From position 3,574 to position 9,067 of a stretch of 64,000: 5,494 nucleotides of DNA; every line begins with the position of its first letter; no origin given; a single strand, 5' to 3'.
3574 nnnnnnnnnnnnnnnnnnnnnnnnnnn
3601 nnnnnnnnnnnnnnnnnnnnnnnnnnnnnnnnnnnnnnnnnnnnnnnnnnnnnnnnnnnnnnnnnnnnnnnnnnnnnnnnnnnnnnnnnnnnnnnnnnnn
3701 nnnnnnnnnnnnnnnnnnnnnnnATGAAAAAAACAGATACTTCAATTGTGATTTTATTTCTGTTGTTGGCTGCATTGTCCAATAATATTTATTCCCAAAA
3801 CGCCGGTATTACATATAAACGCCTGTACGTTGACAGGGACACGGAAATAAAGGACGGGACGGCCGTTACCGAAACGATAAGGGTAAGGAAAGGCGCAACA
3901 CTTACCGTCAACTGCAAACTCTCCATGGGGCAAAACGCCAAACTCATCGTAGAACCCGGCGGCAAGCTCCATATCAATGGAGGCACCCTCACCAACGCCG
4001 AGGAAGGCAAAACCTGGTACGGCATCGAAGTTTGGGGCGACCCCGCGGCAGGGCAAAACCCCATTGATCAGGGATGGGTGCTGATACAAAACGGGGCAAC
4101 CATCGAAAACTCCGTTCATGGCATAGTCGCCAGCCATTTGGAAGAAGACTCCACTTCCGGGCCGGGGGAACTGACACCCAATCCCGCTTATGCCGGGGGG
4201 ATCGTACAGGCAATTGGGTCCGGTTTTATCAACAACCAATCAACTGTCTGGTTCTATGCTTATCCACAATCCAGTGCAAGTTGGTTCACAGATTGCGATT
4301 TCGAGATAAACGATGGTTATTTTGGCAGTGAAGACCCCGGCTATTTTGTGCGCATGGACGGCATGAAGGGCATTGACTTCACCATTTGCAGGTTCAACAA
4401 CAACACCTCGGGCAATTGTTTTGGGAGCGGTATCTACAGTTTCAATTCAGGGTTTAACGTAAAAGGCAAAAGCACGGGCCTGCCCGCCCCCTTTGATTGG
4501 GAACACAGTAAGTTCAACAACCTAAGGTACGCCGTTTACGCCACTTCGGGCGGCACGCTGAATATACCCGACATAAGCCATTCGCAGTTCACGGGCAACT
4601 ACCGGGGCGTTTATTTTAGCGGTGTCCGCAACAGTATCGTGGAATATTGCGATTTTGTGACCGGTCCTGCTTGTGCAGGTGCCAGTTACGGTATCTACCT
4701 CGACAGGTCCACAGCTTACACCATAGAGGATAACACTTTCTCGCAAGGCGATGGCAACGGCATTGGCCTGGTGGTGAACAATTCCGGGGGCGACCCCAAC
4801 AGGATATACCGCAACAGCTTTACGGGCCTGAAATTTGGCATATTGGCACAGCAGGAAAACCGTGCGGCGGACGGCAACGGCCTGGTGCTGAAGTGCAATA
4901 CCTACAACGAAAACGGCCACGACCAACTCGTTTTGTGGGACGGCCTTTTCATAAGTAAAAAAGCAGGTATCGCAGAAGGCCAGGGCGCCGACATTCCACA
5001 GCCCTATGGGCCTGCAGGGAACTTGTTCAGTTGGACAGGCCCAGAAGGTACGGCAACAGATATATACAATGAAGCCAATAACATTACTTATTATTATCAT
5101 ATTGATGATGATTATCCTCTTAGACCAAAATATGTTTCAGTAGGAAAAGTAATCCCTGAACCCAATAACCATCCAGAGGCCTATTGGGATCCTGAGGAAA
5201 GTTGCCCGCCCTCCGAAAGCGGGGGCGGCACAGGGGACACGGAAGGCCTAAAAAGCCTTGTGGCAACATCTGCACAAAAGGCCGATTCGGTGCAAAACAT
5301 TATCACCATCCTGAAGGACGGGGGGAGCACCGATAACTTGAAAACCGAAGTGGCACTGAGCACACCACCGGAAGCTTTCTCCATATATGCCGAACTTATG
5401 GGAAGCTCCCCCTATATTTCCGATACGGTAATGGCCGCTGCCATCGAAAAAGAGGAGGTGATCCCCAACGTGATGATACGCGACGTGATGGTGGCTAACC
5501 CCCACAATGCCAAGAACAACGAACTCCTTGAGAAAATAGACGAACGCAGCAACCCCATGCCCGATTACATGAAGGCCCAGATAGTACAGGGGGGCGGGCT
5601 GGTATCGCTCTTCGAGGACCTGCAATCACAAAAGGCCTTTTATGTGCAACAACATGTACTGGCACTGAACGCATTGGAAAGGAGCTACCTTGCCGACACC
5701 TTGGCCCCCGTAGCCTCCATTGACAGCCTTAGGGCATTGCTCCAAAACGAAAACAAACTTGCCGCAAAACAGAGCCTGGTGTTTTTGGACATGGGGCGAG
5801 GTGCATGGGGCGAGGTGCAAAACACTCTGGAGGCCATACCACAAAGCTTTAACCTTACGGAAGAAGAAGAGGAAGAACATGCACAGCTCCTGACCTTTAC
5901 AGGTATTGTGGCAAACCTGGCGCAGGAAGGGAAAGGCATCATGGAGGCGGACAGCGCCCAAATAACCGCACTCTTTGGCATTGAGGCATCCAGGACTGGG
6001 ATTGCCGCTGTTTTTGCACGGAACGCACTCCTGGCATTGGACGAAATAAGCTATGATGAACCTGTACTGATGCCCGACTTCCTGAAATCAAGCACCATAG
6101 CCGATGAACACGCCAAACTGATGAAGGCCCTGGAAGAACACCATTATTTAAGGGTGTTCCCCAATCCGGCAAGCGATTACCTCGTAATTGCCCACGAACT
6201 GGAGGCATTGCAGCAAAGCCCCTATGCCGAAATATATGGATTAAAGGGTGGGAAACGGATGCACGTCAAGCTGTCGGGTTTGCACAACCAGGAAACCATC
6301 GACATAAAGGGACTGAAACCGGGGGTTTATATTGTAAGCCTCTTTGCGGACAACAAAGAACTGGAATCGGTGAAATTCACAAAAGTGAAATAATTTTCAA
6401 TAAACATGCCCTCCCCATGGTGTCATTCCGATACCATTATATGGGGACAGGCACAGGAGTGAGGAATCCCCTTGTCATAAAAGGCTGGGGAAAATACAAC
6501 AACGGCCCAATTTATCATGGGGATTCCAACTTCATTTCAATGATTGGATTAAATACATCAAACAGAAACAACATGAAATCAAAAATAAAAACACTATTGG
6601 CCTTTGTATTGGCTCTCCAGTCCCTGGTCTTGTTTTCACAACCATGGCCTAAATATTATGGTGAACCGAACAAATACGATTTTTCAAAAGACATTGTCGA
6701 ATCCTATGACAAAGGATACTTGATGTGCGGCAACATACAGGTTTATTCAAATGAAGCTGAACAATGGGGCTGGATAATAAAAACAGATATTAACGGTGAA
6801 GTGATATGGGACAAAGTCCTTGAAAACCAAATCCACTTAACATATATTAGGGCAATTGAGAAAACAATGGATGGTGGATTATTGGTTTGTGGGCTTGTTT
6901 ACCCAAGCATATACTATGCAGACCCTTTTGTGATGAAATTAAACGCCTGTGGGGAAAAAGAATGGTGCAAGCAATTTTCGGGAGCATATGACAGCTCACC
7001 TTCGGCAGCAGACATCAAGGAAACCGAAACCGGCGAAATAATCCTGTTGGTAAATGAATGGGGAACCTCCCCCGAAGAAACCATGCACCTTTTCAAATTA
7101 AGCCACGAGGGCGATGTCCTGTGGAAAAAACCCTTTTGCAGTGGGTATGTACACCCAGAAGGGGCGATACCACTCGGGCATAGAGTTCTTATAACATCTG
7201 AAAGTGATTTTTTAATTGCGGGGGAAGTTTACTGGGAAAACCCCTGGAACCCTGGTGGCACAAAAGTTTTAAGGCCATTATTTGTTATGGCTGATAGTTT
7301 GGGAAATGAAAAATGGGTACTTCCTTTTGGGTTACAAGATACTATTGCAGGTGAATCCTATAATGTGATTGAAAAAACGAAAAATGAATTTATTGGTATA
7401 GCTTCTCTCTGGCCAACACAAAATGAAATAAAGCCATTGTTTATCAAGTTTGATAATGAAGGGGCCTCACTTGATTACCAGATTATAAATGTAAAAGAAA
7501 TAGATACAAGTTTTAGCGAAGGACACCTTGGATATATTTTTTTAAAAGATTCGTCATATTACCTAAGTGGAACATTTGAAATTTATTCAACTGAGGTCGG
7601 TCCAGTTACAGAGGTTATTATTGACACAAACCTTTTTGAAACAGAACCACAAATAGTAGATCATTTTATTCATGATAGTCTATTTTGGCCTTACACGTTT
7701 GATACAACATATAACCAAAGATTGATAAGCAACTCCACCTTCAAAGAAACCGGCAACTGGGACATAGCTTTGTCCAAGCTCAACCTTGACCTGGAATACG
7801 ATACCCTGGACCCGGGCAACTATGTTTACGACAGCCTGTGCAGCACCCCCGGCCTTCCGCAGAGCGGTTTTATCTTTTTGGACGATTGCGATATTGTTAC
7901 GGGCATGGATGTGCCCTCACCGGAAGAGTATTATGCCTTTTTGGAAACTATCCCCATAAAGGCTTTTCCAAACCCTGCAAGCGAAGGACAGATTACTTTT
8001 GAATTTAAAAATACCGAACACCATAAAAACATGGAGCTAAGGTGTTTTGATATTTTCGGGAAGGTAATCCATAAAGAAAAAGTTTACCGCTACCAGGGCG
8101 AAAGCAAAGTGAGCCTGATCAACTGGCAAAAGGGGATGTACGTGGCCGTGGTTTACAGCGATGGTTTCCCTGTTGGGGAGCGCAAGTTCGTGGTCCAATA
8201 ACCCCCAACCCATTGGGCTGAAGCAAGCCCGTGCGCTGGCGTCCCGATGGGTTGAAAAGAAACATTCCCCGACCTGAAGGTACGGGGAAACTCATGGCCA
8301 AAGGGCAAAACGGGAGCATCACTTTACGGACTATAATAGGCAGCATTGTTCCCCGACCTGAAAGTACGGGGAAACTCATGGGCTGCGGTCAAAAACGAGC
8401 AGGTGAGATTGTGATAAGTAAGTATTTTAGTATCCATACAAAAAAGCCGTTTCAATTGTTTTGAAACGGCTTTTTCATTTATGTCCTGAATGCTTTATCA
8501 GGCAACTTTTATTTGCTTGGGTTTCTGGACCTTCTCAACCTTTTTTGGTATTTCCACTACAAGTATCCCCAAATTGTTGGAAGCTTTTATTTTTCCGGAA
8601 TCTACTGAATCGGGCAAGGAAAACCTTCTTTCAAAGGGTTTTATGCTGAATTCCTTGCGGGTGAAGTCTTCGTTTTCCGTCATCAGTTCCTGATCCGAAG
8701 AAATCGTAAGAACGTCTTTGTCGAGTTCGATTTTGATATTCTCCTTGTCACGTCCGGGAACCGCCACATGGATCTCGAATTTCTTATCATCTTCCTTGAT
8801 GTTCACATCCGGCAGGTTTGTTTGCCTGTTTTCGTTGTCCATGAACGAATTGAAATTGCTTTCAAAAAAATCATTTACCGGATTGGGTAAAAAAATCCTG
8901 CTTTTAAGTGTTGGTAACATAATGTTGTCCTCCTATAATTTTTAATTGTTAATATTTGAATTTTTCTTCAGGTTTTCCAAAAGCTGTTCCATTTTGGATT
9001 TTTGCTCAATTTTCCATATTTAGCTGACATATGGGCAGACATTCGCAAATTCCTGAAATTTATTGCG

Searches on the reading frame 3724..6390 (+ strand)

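Call 16: search_protein_families(library=pfam, proteins=[window:3724-6390:+], max_evalue=0.01)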
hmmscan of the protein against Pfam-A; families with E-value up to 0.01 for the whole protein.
window:3724-6390:+ (889 aa): 3 families
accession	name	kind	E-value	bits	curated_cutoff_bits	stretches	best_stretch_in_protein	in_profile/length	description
PF13229.12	Beta_helix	-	1.1e-10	41.8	25.9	1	262-374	39-143/158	Right handed beta helix region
PF18962.6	Por_Secre_tail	-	1.3e-08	35.4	27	1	811-880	1-69/75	Secretion system C-terminal sorting domain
PF05048.19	NosD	-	2.2e-08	34.2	23.6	1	261-374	53-154/212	Periplasmic copper-binding protein (NosD)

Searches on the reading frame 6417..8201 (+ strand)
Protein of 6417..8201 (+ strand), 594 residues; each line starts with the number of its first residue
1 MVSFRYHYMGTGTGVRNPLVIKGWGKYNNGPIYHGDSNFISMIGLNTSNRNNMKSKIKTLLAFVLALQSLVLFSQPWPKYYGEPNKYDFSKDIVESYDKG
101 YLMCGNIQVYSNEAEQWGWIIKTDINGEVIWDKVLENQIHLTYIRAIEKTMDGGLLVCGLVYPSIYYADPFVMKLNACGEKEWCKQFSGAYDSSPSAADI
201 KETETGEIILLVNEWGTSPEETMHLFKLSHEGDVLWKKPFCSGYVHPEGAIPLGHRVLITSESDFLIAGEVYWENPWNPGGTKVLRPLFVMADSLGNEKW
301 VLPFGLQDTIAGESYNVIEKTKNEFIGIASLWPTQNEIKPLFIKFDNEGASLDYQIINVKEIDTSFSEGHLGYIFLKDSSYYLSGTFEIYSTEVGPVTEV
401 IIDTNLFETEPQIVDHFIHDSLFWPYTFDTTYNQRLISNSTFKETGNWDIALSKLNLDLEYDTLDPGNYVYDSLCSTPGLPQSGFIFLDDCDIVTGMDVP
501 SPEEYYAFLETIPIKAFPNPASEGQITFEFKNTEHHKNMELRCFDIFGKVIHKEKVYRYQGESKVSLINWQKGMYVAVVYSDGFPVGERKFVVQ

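Call 16: search_protein_families(library=pfam, proteins=[window:6417-8198:+], max_evalue=0.01)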
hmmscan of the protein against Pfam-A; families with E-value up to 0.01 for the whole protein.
window:6417-8198:+ (594 aa): 1 family
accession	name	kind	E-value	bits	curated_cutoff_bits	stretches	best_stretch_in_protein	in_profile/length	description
PF18962.6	Por_Secre_tail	-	7.9e-09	36.1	27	1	517-586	2-69/75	Secretion system C-terminal sorting domain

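Call 24: find_encoding_contigs(protein=window:6417-8201:+, flank=10000, max_places=10)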
Protein window:6417-8201:+ (594 aa): no gene with exactly this product is on record in the collection.

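Call 37: find_homologous_proteins(query=window:6417-8198:+)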
Query window:6417-8198:+ (594 aa): 614 proteins with E <= 0.001 among 6625 candidates; the best 120 are listed.
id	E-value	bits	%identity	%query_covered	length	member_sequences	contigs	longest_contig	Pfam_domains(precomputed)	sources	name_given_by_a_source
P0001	0.0e+0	1274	100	91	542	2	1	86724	PF18962.8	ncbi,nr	ncbi:MAG: T9SS type A sorting domain-containing protein [Chlorobi bacterium]|nr:T9SS type A sorting 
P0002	2.5e-285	966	75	91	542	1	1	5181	PF18962.8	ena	-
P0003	1.5e-257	874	67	91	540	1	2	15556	PF18962.8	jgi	-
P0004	1.5e-213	729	58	91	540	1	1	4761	PF18962.8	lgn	-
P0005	1.1e-212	726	58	91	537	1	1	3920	PF18962.8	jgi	-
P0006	1.0e-211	723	57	91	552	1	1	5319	PF18962.8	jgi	-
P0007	9.8e-210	716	56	91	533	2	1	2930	PF18962.8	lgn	-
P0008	1.4e-207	709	57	91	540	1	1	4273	PF18962.8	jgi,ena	-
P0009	5.0e-205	701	57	91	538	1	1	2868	PF18962.8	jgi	jgi:hypothetical protein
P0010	1.3e-202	693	58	87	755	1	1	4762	PF18962.8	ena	-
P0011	2.2e-199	682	55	91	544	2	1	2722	PF18962.8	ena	-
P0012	1.8e-198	679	56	91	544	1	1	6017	PF18962.8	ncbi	-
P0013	2.3e-198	679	55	91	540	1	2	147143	PF18962.8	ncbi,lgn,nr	ncbi:MAG: T9SS type A sorting domain-containing protein [Bacteroidales bacterium]|nr:T9SS type A sor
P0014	1.2e-197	677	55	91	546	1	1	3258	PF18962.8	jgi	jgi:hypothetical protein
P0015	2.5e-196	672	55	89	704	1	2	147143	PF18962.8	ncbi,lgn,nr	ncbi:MAG: T9SS type A sorting domain-containing protein [Bacteroidales bacterium]|nr:T9SS type A sor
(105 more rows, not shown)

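Call 38: find_encoding_contigs(protein=P0001, flank=10000, max_places=5)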
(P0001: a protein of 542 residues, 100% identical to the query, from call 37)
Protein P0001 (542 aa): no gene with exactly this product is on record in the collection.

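Call 39: find_encoding_contigs(protein=P0002, flank=10000, max_places=5)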
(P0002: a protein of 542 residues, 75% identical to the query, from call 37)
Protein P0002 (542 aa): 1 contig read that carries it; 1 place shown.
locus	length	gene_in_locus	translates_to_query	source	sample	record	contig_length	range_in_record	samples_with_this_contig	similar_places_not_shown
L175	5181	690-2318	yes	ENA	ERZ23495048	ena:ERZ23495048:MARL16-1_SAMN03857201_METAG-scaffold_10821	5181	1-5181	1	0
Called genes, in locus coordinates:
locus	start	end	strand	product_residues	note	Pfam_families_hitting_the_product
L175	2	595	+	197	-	?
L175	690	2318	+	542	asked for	PF18962:Por_Secre_tail (weak)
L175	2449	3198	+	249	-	-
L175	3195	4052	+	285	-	PF18962:Por_Secre_tail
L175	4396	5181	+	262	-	?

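Call 40: find_encoding_contigs(protein=P0003, flank=10000, max_places=5)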
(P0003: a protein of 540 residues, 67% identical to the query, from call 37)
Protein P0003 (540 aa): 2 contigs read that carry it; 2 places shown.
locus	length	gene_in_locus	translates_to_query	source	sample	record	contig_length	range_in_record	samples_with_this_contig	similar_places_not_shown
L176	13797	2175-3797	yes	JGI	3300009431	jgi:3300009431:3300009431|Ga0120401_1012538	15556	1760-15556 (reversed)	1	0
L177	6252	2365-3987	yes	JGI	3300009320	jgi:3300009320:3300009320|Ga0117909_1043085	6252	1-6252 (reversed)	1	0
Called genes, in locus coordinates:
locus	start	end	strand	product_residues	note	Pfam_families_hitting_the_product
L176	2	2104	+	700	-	?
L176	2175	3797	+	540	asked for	PF18962:Por_Secre_tail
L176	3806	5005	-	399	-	PF01551:Peptidase_M23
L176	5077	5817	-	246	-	PF14125:DUF4292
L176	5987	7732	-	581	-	PF12895:ANAPC3, PF13424:TPR_12 (weak), PF13432:TPR_16 (weak), PF14559:TPR_19, PF23914:TPR_CcmH_CycH, PF13429:TPR_15, PF13414:TPR_11 (weak), PF13431:TPR_17 (weak), +18 more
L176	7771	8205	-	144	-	PF00692:dUTPase, PF22769:DCD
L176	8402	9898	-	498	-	PF01943:Polysacc_synt, PF13440:Polysacc_synt_3 (weak)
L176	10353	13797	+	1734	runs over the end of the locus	?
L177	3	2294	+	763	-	?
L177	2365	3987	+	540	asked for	PF18962:Por_Secre_tail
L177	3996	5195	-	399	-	PF01551:Peptidase_M23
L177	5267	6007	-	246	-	PF14125:DUF4292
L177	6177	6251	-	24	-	?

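Call 91: find_encoding_contigs(protein=P0013, flank=10000, max_places=10)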
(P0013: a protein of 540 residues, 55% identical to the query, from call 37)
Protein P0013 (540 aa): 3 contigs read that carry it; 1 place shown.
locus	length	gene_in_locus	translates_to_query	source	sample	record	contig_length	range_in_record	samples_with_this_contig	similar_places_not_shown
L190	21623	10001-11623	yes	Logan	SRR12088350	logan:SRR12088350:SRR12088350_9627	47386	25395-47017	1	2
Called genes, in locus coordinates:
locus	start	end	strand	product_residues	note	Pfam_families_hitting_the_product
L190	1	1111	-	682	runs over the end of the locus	PF21033:RMD1-3 (weak), PF13181:TPR_8 (weak), PF07676:PD40 (weak), PF05359:DUF748 (faint), PF00691:OmpA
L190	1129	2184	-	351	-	-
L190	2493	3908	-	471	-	PF00497:SBP_bac_3, PF01464:SLT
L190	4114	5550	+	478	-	PF18990:DUF5723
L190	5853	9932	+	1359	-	PF18962:Por_Secre_tail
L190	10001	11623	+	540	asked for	PF18962:Por_Secre_tail (weak)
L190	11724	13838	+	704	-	PF18962:Por_Secre_tail (weak)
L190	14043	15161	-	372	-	PF12679:ABC2_membrane_2, PF12698:ABC2_membrane_3, PF01061:ABC2_membrane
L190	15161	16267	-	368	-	PF12679:ABC2_membrane_2, PF12698:ABC2_membrane_3, PF01061:ABC2_membrane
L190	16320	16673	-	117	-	PF05635:23S_rRNA_IVP, PF22296:bAvd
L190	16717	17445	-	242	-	PF00005:ABC_tran, PF13304:AAA_21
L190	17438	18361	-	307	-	PF00005:ABC_tran, PF13304:AAA_21 (weak)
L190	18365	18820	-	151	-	PF09917:DUF2147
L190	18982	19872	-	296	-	PF25997:BSH_YhbJ (faint), PF25940:LcnD_C (weak)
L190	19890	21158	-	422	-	-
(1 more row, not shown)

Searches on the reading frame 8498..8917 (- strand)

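Call 16: search_protein_families(library=pfam, proteins=[window:8498-8917:-], max_evalue=0.01)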
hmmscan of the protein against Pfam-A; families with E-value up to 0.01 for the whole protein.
window:8498-8917:- (139 aa): 2 families
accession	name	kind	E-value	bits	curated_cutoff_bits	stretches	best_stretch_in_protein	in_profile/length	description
PF00011.27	HSP20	-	2.6e-23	82.5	20.8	1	40-138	2-101/102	Hsp20/alpha crystallin family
PF17886.7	ArsA_HSP20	-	0.00053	19.9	22.5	1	44-120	1-60/63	HSP20-like domain found in ArsA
